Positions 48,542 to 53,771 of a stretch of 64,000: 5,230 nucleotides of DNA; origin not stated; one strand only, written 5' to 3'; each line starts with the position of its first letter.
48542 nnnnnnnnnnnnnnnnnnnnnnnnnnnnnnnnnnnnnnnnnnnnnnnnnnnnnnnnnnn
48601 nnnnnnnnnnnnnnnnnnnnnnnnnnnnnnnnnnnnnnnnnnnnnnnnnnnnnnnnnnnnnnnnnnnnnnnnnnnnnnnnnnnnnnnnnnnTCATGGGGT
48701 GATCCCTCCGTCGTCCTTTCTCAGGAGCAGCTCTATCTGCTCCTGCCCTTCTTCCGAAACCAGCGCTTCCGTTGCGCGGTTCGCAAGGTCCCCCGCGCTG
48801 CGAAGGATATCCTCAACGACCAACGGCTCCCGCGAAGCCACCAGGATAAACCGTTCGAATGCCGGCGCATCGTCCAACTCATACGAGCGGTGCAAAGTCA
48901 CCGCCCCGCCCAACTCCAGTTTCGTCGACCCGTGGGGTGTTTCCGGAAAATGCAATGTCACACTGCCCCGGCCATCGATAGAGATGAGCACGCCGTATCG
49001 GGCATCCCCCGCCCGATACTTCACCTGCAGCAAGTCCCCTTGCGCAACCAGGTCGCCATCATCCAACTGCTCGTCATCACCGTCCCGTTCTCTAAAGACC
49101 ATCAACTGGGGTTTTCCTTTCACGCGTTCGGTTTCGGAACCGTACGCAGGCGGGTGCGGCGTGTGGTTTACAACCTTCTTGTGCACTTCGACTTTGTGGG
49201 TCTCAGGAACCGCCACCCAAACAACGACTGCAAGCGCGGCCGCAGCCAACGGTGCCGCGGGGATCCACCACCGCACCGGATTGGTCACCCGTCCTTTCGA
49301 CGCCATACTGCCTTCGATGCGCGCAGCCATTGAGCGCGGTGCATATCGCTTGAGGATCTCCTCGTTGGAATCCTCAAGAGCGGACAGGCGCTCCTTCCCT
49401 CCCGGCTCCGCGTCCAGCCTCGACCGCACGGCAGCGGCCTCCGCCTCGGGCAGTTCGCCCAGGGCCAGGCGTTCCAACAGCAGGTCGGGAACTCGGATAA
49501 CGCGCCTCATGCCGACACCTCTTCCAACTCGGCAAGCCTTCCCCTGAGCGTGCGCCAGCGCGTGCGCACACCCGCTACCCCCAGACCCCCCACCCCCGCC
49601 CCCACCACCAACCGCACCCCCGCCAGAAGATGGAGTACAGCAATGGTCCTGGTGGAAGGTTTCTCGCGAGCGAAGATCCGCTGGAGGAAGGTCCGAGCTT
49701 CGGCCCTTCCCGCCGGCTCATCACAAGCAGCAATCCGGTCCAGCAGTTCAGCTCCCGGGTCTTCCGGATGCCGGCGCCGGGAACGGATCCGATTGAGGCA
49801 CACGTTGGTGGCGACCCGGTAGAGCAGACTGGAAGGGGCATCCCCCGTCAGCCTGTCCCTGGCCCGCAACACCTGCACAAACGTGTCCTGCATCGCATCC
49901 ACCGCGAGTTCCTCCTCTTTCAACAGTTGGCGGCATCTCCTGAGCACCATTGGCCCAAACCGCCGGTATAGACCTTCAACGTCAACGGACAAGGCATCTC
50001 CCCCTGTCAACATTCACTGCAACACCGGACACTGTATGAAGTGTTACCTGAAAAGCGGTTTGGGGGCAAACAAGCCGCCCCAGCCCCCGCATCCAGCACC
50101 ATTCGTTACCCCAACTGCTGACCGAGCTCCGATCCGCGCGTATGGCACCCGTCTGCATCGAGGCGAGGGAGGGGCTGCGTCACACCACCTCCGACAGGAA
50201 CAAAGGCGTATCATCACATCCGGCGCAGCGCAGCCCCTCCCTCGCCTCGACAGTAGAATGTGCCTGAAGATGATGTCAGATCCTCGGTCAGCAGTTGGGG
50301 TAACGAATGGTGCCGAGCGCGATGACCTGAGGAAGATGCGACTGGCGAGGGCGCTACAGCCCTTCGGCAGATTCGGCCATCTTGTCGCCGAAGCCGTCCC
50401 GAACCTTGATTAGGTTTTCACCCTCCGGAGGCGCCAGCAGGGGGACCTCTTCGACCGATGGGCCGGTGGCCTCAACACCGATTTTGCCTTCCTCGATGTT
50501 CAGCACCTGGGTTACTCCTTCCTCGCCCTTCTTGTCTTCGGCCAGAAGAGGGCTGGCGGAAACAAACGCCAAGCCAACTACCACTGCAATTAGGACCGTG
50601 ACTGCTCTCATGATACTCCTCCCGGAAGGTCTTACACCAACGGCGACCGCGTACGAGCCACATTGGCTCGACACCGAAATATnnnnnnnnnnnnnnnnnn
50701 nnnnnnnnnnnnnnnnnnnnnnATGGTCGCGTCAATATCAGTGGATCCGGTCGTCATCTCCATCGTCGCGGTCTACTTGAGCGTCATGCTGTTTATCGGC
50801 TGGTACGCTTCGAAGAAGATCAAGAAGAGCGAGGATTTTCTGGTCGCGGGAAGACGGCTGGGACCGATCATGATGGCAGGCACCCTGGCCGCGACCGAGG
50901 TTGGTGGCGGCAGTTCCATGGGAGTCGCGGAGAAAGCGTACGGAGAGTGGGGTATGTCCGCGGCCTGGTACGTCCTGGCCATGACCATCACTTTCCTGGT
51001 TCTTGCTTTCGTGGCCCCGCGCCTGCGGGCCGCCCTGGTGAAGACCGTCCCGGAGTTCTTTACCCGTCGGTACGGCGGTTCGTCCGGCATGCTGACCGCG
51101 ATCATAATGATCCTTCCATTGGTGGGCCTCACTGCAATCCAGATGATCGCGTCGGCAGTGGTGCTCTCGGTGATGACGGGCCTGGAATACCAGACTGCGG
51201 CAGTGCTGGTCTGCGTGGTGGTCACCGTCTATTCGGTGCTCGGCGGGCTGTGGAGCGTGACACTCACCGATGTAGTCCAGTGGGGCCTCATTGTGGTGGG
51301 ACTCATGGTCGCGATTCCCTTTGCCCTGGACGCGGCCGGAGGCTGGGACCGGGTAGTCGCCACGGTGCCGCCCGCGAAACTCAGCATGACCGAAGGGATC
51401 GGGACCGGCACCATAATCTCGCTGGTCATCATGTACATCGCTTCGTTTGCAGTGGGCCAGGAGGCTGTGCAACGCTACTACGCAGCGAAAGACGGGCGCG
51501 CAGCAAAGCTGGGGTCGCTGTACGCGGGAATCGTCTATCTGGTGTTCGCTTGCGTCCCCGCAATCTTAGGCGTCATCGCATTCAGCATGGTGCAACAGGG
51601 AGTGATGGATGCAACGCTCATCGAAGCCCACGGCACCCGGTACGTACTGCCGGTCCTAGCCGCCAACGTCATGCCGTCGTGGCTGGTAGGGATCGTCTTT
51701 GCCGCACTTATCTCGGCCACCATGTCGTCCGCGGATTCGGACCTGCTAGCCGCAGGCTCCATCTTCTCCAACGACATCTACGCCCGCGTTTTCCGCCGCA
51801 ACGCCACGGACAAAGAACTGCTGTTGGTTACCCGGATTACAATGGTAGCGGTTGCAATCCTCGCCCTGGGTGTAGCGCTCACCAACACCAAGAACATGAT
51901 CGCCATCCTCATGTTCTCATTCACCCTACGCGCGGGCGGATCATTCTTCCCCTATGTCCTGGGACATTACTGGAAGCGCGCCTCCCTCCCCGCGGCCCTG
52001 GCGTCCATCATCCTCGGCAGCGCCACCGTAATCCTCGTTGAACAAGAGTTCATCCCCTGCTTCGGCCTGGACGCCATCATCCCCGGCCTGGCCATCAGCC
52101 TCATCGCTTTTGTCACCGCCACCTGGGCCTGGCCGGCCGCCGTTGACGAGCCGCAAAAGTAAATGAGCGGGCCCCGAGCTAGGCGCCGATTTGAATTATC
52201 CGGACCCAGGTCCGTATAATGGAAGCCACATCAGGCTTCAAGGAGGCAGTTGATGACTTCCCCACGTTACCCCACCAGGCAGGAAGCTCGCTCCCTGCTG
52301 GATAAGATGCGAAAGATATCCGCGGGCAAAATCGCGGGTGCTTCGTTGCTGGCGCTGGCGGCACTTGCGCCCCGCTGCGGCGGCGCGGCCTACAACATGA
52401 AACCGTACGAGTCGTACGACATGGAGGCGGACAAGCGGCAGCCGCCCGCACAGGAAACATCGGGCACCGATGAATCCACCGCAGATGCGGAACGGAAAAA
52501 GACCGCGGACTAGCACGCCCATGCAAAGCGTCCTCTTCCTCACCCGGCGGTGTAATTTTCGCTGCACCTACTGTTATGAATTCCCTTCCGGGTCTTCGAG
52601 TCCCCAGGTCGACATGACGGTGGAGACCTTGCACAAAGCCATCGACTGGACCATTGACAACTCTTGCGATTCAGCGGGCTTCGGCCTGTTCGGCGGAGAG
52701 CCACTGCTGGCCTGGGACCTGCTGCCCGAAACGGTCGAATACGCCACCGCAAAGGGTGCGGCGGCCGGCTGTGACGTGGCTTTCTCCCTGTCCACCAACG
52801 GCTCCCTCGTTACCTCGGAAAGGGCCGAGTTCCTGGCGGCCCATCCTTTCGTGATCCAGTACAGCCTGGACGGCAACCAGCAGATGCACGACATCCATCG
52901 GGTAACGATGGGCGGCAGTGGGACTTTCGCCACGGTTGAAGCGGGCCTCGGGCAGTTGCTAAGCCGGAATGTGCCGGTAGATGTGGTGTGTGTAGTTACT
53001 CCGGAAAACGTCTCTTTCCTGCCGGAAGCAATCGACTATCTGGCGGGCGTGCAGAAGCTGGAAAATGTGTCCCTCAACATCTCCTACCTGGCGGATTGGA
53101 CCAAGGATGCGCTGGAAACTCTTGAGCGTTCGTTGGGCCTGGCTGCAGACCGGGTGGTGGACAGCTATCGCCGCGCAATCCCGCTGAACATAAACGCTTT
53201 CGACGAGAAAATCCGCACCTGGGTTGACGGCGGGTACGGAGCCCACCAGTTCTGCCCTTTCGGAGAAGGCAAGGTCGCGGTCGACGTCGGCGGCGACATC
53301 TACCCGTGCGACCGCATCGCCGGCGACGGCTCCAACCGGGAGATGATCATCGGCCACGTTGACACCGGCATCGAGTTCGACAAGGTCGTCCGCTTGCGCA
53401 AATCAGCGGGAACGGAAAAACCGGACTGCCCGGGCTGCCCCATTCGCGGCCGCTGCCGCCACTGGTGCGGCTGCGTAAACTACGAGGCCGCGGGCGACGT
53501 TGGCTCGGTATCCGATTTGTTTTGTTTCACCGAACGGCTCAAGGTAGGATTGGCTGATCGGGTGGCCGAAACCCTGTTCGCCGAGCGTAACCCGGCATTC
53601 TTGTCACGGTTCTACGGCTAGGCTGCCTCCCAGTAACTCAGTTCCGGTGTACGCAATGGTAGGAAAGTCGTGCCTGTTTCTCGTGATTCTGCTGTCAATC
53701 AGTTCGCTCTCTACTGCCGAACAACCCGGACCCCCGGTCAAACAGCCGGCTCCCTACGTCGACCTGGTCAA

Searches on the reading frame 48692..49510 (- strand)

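Call 8: search_protein_families(library=pfam, proteins=[window:48692-49510:-], max_evalue=0.001)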
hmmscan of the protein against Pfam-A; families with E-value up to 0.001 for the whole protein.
window:48692-49510:- (272 aa): 1 family
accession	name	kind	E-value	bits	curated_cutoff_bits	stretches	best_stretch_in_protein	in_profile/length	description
PF14326.11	DUF4384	-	0.00072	20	27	0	156-229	3-81/81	Domain of unknown function (DUF4384)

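Call 67: search_protein_families(library=pfam, proteins=[window:48692-49510:-], max_evalue=0.01)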
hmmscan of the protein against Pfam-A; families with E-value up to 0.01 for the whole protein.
window:48692-49510:- (272 aa): 1 family
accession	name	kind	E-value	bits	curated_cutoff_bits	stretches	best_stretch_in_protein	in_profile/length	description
PF14326.11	DUF4384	-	0.00072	20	27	1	156-229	3-81/81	Domain of unknown function (DUF4384)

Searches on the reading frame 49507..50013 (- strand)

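Call 8: search_protein_families(library=pfam, proteins=[window:49507-50013:-], max_evalue=0.001)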
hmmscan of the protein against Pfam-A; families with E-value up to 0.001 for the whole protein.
window:49507-50013:- (168 aa): 1 family
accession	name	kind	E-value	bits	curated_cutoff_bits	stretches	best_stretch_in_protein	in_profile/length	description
PF04542.20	Sigma70_r2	-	3e-14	53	24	1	15-81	1-70/71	Sigma-70 region 2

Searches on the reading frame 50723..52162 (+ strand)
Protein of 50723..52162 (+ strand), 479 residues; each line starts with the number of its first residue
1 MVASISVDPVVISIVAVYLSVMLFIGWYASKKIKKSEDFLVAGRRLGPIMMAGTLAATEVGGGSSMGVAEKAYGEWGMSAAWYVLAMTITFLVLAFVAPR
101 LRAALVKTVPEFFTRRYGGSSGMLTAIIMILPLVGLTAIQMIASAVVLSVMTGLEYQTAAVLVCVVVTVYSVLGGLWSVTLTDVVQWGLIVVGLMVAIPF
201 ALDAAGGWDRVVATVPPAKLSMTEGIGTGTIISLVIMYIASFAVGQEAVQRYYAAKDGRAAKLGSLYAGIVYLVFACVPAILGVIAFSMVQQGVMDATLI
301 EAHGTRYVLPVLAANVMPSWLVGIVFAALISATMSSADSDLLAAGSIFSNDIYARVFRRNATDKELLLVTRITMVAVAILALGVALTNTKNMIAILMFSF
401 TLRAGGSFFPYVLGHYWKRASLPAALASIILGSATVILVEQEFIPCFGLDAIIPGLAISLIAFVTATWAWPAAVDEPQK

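Call 8: search_protein_families(library=pfam, proteins=[window:50723-52162:+], max_evalue=0.001)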
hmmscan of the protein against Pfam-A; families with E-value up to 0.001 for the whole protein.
window:50723-52162:+ (479 aa): 1 family
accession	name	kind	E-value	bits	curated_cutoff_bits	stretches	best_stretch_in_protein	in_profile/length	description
PF00474.23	SSF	-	2e-52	178.9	22.8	1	39-432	1-406/406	Sodium:solute symporter family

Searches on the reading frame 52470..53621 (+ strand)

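Call 8: search_protein_families(library=pfam, proteins=[window:52470-53621:+], max_evalue=0.001)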
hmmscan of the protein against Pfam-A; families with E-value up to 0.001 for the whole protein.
window:52470-53621:+ (383 aa): 2 families
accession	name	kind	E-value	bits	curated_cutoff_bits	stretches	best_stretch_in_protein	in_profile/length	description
PF04055.27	Radical_SAM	-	5.6e-16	59.6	29.5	1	24-189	3-164/166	Radical SAM superfamily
PF13353.11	Fer4_12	-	3.1e-07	31.2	22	1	22-135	10-119/137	4Fe-4S single cluster domain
